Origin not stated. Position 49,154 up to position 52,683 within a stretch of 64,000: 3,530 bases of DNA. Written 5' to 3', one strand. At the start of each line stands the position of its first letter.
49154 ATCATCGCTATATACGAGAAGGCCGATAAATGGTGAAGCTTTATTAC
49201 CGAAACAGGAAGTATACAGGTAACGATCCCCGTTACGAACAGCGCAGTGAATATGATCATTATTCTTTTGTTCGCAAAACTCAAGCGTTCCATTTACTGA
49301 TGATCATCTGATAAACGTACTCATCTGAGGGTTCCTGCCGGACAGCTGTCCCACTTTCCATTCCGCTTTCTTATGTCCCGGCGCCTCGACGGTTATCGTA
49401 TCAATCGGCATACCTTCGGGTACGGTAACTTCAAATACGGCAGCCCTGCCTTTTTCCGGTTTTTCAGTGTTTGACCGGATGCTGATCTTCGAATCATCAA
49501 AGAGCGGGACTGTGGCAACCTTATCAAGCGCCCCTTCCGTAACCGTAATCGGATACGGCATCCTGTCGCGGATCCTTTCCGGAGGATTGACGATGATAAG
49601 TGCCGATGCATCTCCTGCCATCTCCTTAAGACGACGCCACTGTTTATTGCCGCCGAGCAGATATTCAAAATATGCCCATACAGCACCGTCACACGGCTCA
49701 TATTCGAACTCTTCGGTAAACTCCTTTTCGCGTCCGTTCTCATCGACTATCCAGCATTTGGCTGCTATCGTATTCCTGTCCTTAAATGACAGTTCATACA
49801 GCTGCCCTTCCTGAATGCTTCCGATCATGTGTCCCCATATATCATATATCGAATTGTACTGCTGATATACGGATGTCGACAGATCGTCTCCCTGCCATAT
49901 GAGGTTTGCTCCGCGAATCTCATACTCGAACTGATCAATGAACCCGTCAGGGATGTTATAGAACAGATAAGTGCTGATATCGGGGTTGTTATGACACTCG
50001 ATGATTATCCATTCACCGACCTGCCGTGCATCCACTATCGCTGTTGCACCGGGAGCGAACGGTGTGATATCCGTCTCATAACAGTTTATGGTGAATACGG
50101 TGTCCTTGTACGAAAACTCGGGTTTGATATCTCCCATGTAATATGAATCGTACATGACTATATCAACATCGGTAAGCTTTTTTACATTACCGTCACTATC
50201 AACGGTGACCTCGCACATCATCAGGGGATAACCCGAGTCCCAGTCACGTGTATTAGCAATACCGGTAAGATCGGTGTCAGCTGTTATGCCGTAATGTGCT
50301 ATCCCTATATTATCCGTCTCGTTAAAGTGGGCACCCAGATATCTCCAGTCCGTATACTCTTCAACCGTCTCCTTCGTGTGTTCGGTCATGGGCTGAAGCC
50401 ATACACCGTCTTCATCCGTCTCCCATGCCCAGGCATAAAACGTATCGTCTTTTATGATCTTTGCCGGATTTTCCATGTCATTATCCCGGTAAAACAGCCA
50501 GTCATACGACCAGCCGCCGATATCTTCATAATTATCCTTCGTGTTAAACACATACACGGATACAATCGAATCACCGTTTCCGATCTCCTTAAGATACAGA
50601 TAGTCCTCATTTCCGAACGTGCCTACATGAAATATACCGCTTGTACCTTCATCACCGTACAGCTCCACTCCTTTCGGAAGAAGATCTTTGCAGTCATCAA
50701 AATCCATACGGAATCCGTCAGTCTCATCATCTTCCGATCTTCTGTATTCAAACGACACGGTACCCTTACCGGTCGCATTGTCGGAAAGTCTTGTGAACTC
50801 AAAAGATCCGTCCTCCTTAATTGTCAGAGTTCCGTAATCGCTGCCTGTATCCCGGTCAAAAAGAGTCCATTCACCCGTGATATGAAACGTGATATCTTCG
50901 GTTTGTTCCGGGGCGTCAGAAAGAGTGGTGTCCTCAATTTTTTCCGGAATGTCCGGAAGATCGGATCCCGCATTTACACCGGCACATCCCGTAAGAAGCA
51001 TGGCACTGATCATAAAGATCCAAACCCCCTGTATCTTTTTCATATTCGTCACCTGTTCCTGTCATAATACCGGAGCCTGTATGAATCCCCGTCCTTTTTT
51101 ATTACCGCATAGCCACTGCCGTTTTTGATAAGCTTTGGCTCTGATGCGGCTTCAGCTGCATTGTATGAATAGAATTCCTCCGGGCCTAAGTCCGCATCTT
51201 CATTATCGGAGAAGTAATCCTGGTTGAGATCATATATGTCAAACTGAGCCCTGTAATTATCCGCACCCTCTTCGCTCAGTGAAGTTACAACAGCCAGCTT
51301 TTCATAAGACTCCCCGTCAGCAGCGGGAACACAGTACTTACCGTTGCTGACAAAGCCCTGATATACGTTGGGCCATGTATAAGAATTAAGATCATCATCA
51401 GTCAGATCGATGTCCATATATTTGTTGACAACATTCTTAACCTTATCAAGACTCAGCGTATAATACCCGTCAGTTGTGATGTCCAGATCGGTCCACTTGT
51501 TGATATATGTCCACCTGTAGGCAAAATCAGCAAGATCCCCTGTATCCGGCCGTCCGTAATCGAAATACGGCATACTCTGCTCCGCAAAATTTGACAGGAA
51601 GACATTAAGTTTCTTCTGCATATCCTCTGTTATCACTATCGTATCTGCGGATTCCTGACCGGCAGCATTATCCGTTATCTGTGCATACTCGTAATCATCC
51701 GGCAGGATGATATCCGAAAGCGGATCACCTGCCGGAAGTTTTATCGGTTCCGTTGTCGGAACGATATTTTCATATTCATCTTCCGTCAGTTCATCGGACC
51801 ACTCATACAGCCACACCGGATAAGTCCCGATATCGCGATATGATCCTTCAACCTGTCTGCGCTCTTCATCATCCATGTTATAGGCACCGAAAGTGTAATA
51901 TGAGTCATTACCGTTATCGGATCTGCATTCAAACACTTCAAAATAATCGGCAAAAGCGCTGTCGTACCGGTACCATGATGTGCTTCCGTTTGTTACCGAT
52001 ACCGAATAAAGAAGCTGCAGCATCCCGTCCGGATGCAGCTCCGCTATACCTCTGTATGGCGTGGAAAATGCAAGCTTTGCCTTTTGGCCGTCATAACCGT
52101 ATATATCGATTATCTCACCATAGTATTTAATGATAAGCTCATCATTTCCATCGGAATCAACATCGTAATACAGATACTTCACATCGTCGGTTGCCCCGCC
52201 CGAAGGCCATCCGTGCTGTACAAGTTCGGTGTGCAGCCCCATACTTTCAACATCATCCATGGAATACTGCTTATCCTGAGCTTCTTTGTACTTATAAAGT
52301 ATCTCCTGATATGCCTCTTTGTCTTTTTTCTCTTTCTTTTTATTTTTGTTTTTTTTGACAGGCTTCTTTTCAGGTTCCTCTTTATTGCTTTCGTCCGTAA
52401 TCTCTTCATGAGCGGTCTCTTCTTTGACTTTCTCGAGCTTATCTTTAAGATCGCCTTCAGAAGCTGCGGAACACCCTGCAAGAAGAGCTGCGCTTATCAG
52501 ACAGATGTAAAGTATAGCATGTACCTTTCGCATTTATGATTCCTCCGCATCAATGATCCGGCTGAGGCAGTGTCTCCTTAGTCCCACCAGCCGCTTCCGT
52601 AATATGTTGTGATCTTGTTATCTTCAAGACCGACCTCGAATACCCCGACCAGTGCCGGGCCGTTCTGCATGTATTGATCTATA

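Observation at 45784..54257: Six-gene operon: three paralogous-signal lipoproteins, a 7-TM pseudo-kinase, a histidine kinase and a LuxR regulator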

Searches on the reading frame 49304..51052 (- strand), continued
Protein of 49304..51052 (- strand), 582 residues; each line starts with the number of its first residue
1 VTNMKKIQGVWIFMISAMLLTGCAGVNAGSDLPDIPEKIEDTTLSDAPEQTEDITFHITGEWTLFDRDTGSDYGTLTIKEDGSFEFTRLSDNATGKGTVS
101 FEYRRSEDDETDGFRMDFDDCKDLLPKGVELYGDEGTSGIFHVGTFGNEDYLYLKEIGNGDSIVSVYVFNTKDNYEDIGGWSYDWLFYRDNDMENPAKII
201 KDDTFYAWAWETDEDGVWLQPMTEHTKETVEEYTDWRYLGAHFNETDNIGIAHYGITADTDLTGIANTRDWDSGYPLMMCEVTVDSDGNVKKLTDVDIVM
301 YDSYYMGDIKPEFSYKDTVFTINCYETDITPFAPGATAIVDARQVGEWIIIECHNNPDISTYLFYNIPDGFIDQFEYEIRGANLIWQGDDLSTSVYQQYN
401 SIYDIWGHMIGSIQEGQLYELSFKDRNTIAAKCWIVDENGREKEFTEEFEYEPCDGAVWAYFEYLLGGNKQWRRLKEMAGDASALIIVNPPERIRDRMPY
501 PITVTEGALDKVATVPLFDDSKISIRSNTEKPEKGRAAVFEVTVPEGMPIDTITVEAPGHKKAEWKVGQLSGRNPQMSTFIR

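Call 99: fold_search(model_id=the predicted structure, library=viral)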
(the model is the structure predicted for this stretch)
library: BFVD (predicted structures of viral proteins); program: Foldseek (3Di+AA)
matches with E <= 10: 708; with E <= 0.001: 2
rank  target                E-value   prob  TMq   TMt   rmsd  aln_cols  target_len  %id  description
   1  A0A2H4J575            1.4e-05  0.97  0.12  0.16  31.4       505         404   10  Uncharacterized protein [uncultured Caudovirales phage]
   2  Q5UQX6                7.5e-04  0.98  0.14  0.24  19.5       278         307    9  Uncharacterized protein R882 [Acanthamoeba polyphaga mimivirus]
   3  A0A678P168            1.9e-03  0.57  0.15  0.11  28.6       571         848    8  Tail spike TSP1/Gp66 N-terminal domain-containing protein [Pectobacterium phage phiA41]
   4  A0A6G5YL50            3.9e-03  0.13  0.09  0.09  27.3       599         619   11  (no name in the UniProt tables at hand)
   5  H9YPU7                4.8e-03  0.14  0.11  0.12  27.1       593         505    8  (no name in the UniProt tables at hand)
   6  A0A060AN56            5.0e-03  0.06  0.07  0.06  46.8       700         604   10  Tail assembly protein [Enterococcus phage IME-EFm1]
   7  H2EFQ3                5.6e-03  0.77  0.11  0.15  15.9       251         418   11  Putative BTB_POZ domain-containing protein [Moumouvirus sp. 'Monve']
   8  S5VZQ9                5.9e-03  0.09  0.08  0.04  35.2       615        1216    8  Uncharacterized protein [Pseudomonas phage PaBG]
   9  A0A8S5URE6            6.2e-03  0.38  0.11  0.14  25.5       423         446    8  Uncharacterized protein [Siphoviridae sp. ctg6c78]
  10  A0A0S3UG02            9.8e-03  0.30  0.13  0.18  20.8       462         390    7  Uncharacterized protein [Pseudomonas phage phiR18]
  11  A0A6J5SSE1            1.3e-02  0.21  0.13  0.10  27.2       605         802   10  Uncharacterized protein [uncultured Caudovirales phage]
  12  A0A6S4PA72            1.5e-02  0.18  0.15  0.11  32.1       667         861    8  Putative tail tubular protein B [uncultured phage_MedDCM-OCT-S39-C11]
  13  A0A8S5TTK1            1.5e-02  0.06  0.07  0.06  23.8       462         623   11  Uncharacterized protein [Siphoviridae sp. ct5jB2]
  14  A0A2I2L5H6            1.6e-02  0.15  0.10  0.11  26.5       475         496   13  Uncharacterized protein [Orpheovirus IHUMI-LCC2]
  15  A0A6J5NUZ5            2.0e-02  0.05  0.06  0.05  30.5       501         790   10  Collagen triple helix repeat [uncultured Caudovirales phage]
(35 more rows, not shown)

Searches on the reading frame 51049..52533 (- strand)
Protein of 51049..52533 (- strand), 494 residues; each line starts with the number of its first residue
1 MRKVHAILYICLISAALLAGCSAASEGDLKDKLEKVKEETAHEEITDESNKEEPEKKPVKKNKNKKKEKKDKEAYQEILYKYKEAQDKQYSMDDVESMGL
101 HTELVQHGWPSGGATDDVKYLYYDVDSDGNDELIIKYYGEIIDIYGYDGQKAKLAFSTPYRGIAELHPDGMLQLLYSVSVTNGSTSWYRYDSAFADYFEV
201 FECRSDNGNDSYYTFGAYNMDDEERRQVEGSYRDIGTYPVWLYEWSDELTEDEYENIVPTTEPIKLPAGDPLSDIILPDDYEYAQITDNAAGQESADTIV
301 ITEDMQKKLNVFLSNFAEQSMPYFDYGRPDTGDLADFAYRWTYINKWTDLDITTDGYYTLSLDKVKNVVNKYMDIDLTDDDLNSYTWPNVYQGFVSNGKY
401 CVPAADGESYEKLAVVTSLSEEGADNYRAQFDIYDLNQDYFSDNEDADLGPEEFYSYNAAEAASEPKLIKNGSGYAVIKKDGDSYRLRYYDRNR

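Call 3: search_protein_families(library=pfam, proteins=[window:51049-52533:-], max_evalue=0.1)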
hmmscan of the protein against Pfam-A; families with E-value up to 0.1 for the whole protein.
window:51049-52533:- (494 aa): 0 families

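Call 4: search_protein_families(library=ncbifam, proteins=[window:51049-52533:-], max_evalue=0.1)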
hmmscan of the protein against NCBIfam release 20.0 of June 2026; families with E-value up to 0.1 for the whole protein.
window:51049-52533:- (494 aa): 4 families
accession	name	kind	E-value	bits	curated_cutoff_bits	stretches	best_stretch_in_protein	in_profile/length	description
NF053689.1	BamJ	equivalog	0.0068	16.7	100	1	1-89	1-91/184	BamJ family beta-barrel-assembly machinery protein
TIGR04420.1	Sec_Non_Glob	hypoth_equivalog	0.0075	16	90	1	1-91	1-88/243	SRP-less Sec system protein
NF058642.1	lipo_YqiH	exception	0.017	15.3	140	1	11-96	7-92/94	lipoprotein YqiH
TIGR01947.1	rnfG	subfamily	0.059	13.5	102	1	8-76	5-74/187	RnfABCDGE type electron transport complex subunit G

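Call 16: find_homologous_proteins(query=window:51049-52533:-)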
Query window:51049-52533:- (494 aa): 46 proteins with E <= 0.001 among 8000 candidates.
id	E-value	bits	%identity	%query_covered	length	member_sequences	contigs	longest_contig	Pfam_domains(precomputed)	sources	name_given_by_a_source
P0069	0.0e+0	1124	100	100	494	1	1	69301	-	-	-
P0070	1.0e-237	808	71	100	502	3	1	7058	-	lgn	-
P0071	2.5e-231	787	69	100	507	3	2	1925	-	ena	-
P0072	6.2e-228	775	70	99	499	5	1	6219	-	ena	-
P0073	1.1e-226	771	69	100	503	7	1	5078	-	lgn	-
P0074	4.7e-218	743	66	99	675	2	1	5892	-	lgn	-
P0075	4.4e-134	466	46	100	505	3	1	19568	-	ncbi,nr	ncbi:MAG: hypothetical protein K6F87_08435 [Lachnospiraceae bacterium]|nr:hypothetical protein [Lach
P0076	6.6e-133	462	51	85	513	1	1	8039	-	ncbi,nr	ncbi:MAG: hypothetical protein K6F34_07230 [Lachnospiraceae bacterium]|nr:hypothetical protein [Lach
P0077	4.5e-132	459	49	94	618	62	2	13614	-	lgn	-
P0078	1.5e-131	458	51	85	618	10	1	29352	-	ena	-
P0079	4.0e-127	443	45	99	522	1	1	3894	-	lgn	-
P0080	5.3e-127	443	45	90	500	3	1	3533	-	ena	-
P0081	5.9e-127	442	47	94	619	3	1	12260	-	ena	-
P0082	1.6e-126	441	45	98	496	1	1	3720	-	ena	-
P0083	1.3e-125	438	45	99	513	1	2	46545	-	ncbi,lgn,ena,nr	ncbi:MAG: hypothetical protein J5518_02020 [Lachnospiraceae bacterium]|nr:hypothetical protein [Lach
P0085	1.6e-121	424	41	99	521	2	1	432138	-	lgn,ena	-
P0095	2.7e-74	269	55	46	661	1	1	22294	-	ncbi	-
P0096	7.5e-73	264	52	50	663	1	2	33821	-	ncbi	-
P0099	7.2e-65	238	42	63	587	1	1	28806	-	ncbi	-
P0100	1.6e-64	236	42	57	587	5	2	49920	-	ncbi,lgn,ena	-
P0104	4.0e-51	192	43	46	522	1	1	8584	-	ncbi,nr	ncbi:MAG: hypothetical protein K6E63_10265 [Lachnospiraceae bacterium]|nr:hypothetical protein [Lach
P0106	6.6e-39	152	41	39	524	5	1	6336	-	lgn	-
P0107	1.5e-36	144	41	41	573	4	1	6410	-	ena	-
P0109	2.3e-35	140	36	48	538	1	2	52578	-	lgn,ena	-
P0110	1.9e-33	134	42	29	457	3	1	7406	PF01839.30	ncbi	-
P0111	2.3e-30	124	45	27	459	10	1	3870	-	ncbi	-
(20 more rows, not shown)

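Call 36: search_solved_structures(query=A4, max_evalue=1)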
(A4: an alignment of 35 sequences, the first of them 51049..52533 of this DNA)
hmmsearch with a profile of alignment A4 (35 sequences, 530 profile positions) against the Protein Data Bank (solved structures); distinct sequences matched with E-value up to 1: 26.
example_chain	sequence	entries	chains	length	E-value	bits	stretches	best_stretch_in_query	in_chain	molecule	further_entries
9b62_G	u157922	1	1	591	0.019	16.6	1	38-79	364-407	Ran GTPase-activating protein 1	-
8rjc_9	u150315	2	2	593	0.028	16.1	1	9-89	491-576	Calnexin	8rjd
6w1n_B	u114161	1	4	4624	0.035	15.7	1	45-115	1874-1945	Ryanodine Receptor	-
9pwo_A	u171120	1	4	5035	0.035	15.7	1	45-115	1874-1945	Ryanodine receptor 1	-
5t9v_B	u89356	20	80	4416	0.077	14.6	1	42-99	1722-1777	Ryanodine receptor 1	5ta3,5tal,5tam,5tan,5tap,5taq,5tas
5t15_B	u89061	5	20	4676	0.082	14.5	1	42-99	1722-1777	Ryanodine receptor 1,Ryanodine receptor 1,Ryanodine receptor 1,Ryanodine receptor 1,Ryanod | Ryanodine receptor 1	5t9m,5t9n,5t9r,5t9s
6pv6_B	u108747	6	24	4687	0.082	14.5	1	42-99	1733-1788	Ryanodine receptor 1 | ryanodine receptor type 1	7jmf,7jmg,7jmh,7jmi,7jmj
3j8h_A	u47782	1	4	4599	0.082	14.5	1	42-99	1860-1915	Ryanodine receptor 1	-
8rrt_B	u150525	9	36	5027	0.082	14.5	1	42-99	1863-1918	Ryanodine receptor 1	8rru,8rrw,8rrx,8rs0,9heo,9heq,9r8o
8xlh_A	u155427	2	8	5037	0.082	14.5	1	42-99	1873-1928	Ryanodine receptor 1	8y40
8xji_D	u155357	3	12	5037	0.082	14.5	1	42-99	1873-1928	Ryanodine receptor 1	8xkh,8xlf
6wot_A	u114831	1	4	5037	0.082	14.5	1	42-99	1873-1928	Ryanodine receptor 1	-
5gky_A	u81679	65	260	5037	0.082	14.5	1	42-99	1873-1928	Ryanodine receptor 1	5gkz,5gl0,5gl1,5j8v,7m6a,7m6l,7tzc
7t64_A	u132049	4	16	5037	0.082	14.5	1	42-99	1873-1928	Ryanodine receptor 1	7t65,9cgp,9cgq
8rrv_B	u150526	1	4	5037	0.082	14.5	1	42-99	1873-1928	Ryanodine receptor 1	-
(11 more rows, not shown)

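Call 52: search_protein_families(library=pfam, alignment_id=A4, max_evalue=0.01)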
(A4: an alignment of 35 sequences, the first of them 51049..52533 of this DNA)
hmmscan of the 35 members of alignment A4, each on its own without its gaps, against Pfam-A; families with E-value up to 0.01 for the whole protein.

A. member 1, window:51049-52533:- (494 aa): 0 families

B. families by the number of members that match (of 35 scanned): 8 families
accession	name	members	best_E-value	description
PF11738.13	DUF3298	4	9.3e-05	Protein of unknown function (DUF3298)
PF13517.12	FG-GAP_3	3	0.0001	FG-GAP-like repeat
PF01839.29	FG-GAP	2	9.7e-06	FG-GAP repeat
PF13739.11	PdaC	2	3.8e-05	Deacetylase PdaC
PF06783.16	UPF0239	1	0.00056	Uncharacterised protein family (UPF0239)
PF16339.10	DUF4969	1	0.0044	Domain of unknown function (DUF4969)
PF14157.12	YmzC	1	0.0065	YmzC-like protein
PF22721.1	TBP-TOTE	1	0.0079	TATA-binding-like protein domain of the TOTE conflict systems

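Call 53: search_protein_families(library=pfam, proteins=[P0095, P0096, P0099, P0100, P0104, P0106, P0107, P0109, P0110, P0111], max_evalue=0.01)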
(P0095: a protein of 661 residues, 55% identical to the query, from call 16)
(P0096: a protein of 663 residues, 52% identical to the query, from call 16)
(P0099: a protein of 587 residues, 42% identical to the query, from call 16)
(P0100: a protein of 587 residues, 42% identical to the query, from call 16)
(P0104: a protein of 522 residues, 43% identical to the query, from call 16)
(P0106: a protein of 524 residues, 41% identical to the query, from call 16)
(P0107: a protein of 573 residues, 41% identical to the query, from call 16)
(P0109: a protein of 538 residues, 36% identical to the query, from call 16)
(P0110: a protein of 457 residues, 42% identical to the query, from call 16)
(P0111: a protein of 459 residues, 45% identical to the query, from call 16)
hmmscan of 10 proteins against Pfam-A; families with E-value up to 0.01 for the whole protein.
P0095 (661 aa): 0 families

P0096 (663 aa): 0 families

P0099 (587 aa): 0 families

P0100 (587 aa): 0 families

P0104 (522 aa): 0 families

P0106 (524 aa): 1 family
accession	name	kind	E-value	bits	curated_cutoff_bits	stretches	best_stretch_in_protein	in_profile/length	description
PF11738.13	DUF3298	-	0.0028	19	24.1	1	197-278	9-83/84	Protein of unknown function (DUF3298)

P0107 (573 aa): 0 families

P0109 (538 aa): 2 families
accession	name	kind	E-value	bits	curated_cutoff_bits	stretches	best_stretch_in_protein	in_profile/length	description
PF13739.11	PdaC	-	8.4e-05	24.1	29.1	1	114-184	18-95/95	Deacetylase PdaC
PF11738.13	DUF3298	-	0.0047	18.3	24.1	1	240-287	41-83/84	Protein of unknown function (DUF3298)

P0110 (457 aa): 4 families
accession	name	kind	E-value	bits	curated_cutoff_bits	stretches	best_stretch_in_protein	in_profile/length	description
PF01839.29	FG-GAP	-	9.7e-06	25.8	22.1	0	350-367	9-26/37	FG-GAP repeat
PF13517.12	FG-GAP_3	-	0.0001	23.3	26.9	0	350-376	1-26/61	FG-GAP-like repeat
PF14157.12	YmzC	-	0.0065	17.1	27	0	217-237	28-48/62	YmzC-like protein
PF22721.1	TBP-TOTE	-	0.0079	16.2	27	0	218-259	34-75/78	TATA-binding-like protein domain of the TOTE conflict systems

P0111 (459 aa): 2 families
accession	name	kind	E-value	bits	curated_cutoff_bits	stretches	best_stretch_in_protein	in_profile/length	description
PF01839.29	FG-GAP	-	0.00041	20.6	22.1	0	352-373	9-27/37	FG-GAP repeat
PF13517.12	FG-GAP_3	-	0.00057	20.9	26.9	0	352-378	1-26/61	FG-GAP-like repeat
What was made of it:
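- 51049..52533 (-): LipoB: acidic lipoprotein of two shuffled modules. The N-module (residues 74-290) carries an FG-GAP-like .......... motif. The C-module spans residues 295-494. Relatives combine the C-module with PdaC+DUF3298, and some N-module relatives hit FG-GAP (calls 52, 53).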

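Call 91: find_encoding_contigs(protein=P0085, flank=10000, max_places=1)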
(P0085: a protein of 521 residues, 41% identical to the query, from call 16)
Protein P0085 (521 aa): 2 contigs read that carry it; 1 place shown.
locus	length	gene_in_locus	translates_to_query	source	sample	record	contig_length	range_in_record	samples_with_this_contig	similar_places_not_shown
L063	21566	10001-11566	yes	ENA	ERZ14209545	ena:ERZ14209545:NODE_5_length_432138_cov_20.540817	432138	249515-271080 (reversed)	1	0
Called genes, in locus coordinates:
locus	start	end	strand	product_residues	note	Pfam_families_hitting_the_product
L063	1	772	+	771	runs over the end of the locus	PF00498:FHA, PF16697:Yop-YscD_cpl, PF00005:ABC_tran, PF13304:AAA_21, PF01061:ABC2_membrane, PF12698:ABC2_membrane_3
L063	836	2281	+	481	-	PF01520:Amidase_3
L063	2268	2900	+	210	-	PF00702:Hydrolase, PF12710:HAD, PF13419:HAD_2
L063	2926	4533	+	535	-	PF00753:Lactamase_B (weak), PF12706:Lactamase_B_2 (weak), PF16661:Lactamase_B_6, PF10996:Beta-Casp, PF07521:RMMBL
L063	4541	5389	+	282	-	PF00303:Thymidylat_synt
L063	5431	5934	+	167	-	PF00186:DHFR_1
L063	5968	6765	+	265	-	-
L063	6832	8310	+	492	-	PF00015:MCPsignal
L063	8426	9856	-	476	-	PF03951:Gln-synt_N, PF00120:Gln-synt_C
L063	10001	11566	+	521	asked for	-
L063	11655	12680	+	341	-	PF01063:Aminotran_4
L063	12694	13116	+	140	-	PF01741:MscL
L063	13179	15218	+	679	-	PF00990:GGDEF, PF00563:EAL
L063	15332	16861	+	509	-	PF00474:SSF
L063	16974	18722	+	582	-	PF01855:POR_N, PF02775:TPP_enzyme_C, PF00037:Fer4 (faint)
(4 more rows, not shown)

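Call 95: search_protein_families(library=padloc, proteins=[window:51049-52533:-], max_evalue=0.001)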
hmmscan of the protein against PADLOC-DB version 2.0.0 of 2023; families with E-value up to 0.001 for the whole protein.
window:51049-52533:- (494 aa): 0 families
